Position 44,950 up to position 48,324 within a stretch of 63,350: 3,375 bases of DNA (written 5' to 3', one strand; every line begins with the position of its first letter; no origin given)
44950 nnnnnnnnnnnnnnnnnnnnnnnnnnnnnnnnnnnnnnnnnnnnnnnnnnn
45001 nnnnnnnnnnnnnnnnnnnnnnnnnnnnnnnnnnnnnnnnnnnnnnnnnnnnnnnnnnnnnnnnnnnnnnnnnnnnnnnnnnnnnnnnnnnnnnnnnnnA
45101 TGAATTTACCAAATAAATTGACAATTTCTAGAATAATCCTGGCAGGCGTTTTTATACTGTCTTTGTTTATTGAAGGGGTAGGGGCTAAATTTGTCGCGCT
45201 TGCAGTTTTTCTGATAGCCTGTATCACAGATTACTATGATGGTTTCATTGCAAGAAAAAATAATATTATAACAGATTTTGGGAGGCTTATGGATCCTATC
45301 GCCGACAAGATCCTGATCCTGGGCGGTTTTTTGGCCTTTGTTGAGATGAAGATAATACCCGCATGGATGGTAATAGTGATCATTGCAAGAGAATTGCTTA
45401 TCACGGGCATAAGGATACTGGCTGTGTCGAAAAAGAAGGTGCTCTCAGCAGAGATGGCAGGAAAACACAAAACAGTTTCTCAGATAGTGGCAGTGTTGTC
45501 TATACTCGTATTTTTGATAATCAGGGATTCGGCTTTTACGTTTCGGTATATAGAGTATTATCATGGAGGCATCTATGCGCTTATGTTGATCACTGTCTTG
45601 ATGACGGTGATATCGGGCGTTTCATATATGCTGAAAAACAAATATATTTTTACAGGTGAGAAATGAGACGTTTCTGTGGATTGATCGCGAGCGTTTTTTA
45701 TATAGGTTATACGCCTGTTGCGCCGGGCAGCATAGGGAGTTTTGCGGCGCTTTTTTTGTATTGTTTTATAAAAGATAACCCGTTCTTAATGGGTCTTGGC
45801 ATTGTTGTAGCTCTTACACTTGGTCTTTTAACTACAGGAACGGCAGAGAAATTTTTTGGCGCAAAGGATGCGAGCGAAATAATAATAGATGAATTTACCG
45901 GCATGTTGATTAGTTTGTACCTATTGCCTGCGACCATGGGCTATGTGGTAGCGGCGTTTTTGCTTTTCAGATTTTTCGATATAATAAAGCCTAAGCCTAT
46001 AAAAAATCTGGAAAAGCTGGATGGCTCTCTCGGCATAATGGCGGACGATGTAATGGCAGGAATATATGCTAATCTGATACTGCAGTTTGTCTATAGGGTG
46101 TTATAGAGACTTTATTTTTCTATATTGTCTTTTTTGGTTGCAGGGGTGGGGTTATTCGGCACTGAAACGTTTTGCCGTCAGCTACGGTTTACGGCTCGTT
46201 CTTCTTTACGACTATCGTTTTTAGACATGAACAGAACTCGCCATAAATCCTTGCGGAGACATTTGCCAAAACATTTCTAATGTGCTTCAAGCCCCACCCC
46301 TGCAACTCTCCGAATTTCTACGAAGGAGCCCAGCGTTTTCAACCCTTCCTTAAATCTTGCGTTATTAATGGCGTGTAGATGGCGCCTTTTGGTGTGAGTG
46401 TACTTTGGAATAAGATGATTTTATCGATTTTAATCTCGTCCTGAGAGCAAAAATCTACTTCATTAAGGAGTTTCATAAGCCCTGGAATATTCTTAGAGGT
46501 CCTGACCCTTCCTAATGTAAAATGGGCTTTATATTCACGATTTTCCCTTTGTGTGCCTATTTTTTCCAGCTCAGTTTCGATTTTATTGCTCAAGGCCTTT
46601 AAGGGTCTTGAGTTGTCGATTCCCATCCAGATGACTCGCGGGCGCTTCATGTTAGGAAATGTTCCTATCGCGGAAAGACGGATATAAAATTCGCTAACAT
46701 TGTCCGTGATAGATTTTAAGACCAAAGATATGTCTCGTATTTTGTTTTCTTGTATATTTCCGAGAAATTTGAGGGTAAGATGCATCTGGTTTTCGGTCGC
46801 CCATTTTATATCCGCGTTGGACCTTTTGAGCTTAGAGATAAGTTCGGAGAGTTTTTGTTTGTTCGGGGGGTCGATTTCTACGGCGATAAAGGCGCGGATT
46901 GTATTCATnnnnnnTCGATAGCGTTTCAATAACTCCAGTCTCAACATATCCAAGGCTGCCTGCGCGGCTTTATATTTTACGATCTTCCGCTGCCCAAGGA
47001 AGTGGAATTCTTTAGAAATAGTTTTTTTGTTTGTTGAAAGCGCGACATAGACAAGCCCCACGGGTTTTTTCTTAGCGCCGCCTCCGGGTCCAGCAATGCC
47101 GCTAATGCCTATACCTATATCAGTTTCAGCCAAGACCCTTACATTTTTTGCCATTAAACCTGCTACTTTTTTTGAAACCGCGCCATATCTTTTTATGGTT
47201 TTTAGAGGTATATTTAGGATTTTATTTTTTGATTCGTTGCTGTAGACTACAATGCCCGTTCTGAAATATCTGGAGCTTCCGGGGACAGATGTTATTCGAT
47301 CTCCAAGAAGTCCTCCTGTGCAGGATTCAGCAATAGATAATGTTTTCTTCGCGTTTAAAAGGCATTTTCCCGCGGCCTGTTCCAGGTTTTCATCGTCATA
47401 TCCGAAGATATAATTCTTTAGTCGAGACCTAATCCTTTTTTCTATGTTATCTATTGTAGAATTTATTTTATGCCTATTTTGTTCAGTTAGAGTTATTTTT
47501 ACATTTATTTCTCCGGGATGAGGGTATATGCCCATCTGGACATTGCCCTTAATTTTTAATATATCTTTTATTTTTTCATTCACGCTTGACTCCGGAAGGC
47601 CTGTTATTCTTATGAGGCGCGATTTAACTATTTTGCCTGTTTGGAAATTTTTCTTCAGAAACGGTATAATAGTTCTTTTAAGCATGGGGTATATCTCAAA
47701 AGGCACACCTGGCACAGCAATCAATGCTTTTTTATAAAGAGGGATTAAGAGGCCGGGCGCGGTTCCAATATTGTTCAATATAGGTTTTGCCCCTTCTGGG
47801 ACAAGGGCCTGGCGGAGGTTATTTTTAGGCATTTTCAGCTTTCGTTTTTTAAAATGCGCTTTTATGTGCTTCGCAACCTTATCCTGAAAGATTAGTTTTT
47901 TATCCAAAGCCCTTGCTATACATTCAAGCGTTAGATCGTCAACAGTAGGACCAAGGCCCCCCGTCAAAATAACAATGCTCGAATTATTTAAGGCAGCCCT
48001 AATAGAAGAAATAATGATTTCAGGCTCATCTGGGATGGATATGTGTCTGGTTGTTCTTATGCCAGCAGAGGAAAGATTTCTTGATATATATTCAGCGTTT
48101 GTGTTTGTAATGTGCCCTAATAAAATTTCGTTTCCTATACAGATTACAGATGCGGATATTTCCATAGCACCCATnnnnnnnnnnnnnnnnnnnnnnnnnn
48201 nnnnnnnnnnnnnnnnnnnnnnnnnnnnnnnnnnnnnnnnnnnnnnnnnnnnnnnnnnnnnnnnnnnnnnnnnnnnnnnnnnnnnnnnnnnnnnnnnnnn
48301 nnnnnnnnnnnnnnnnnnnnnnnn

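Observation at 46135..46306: Structured ~170-nt element whose two arms look like the 3' end of an initiator tRNA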

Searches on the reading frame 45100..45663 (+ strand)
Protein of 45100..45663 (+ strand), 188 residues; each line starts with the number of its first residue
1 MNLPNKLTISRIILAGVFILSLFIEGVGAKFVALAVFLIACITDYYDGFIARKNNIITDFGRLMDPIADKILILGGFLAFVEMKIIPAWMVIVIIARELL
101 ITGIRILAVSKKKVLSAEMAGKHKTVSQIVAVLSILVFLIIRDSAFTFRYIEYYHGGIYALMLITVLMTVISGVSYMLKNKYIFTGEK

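Call 61: search_protein_families(library=pfam, proteins=[window:45100-45663:+])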
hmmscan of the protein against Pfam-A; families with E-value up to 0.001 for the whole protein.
window:45100-45663:+ (188 aa): 1 family
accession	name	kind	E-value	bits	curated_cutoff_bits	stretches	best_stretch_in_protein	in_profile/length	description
PF01066.26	CDP-OH_P_transf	-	3.1e-40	138.5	22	1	1-157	1-138/152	CDP-alcohol phosphatidyltransferase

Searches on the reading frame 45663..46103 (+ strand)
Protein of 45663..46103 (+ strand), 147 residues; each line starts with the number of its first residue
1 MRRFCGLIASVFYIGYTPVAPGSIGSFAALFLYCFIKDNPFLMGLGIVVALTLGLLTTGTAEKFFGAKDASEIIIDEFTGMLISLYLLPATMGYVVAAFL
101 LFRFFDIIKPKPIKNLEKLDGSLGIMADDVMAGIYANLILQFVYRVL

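Call 61: search_protein_families(library=pfam, proteins=[window:45663-46103:+])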
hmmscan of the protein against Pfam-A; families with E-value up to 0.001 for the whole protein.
window:45663-46103:+ (147 aa): 1 family
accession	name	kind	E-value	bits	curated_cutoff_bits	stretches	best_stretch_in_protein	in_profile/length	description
PF04608.18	PgpA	-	1.3e-38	132.6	28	1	7-143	1-140/141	Phosphatidylglycerophosphatase A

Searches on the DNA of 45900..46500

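Call 5: search_rna_families(source=window, start=45900, end=46500, threshold=evalue, max_evalue=10, show_alignments=4)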
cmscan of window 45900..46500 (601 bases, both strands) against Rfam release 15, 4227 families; matches with E-value up to 10: 2.
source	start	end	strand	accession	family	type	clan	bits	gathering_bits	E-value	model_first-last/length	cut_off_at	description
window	45958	46021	+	RF04134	MIR7504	Gene; miRNA;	-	21.7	83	0.32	30-94/124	no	MIR7504 microRNA precursor family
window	46299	46429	-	RF02187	ST7-OT4_1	Gene; lncRNA;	-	14.9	50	4.6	81-201/201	no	ST7 overlapping transcript 4 conserved region 1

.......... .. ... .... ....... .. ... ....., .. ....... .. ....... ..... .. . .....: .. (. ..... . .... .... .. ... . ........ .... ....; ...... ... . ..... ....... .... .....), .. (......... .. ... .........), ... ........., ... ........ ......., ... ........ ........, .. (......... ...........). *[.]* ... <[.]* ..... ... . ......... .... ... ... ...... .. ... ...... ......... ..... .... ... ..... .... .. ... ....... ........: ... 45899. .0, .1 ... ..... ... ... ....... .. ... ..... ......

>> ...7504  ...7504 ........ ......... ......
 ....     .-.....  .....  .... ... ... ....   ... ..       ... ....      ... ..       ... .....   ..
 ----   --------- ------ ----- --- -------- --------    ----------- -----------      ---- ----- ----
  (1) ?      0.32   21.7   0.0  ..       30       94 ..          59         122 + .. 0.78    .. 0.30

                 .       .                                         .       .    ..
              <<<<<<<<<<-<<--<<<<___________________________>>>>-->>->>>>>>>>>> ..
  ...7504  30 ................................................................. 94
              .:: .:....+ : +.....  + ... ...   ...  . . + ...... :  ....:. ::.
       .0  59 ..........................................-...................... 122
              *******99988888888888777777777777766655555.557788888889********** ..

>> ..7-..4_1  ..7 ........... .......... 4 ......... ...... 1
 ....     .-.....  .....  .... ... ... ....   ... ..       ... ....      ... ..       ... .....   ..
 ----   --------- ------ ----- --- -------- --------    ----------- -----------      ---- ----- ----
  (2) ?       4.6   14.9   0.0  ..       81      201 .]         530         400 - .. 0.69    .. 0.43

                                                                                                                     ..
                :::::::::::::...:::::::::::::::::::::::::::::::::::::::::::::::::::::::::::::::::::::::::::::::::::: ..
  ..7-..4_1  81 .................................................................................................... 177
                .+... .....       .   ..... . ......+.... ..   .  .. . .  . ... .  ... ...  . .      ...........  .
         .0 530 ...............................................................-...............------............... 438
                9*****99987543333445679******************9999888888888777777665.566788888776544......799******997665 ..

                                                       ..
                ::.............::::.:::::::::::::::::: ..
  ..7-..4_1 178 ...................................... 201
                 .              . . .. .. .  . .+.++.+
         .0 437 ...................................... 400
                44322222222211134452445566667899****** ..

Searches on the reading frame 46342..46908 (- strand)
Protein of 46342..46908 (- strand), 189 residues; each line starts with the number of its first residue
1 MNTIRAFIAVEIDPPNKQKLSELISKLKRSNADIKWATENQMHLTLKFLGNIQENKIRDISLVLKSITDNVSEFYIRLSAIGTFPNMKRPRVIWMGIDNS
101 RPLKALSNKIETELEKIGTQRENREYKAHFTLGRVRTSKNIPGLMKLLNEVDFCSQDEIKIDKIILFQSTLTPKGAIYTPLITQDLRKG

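Call 61: search_protein_families(library=pfam, proteins=[window:46342-46908:-])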
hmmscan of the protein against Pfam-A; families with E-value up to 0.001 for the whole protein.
window:46342-46908:- (189 aa): 3 families
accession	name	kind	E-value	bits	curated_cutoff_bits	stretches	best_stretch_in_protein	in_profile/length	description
PF02834.22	LigT_PEase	-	6.7e-26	90.7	23.3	2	12-94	3-87/87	LigT like Phosphoesterase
PF13563.12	2_5_RNA_ligase2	-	2.8e-14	53.8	27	1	21-148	6-129/152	2'-5' RNA ligase superfamily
PF10469.15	AKAP7_NLS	-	3.1e-08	34.2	24.4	1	18-141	16-155/208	AKAP7 2'5' RNA ligase-like domain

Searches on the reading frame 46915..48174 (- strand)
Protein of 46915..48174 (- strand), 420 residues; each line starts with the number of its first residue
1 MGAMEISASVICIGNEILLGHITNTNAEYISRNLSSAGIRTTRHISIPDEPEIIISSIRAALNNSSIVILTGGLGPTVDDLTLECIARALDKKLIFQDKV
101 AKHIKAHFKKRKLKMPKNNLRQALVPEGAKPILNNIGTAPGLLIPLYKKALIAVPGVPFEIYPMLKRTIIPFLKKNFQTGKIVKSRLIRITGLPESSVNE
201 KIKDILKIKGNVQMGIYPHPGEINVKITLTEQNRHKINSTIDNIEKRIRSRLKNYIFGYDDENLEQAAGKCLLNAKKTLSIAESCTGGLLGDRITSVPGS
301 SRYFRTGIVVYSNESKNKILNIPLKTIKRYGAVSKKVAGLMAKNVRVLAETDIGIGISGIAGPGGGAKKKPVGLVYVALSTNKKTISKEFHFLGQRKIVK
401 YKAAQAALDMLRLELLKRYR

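Call 61: search_protein_families(library=pfam, proteins=[window:46915-48174:-])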
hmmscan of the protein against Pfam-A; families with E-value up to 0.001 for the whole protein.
window:46915-48174:- (420 aa): 3 families
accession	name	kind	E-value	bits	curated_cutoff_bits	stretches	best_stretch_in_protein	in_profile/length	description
PF02464.23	CinA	-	9.5e-52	175.2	23.5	1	262-413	2-153/155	Competence-damaged protein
PF00994.29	MoCF_biosynth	-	1.5e-30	106.2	26.6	1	10-175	2-144/144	Probable molybdopterin binding domain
PF18146.6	CinA_KH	-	1.1e-18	67.5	27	1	185-258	1-73/73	Damage-inducible protein CinA KH domain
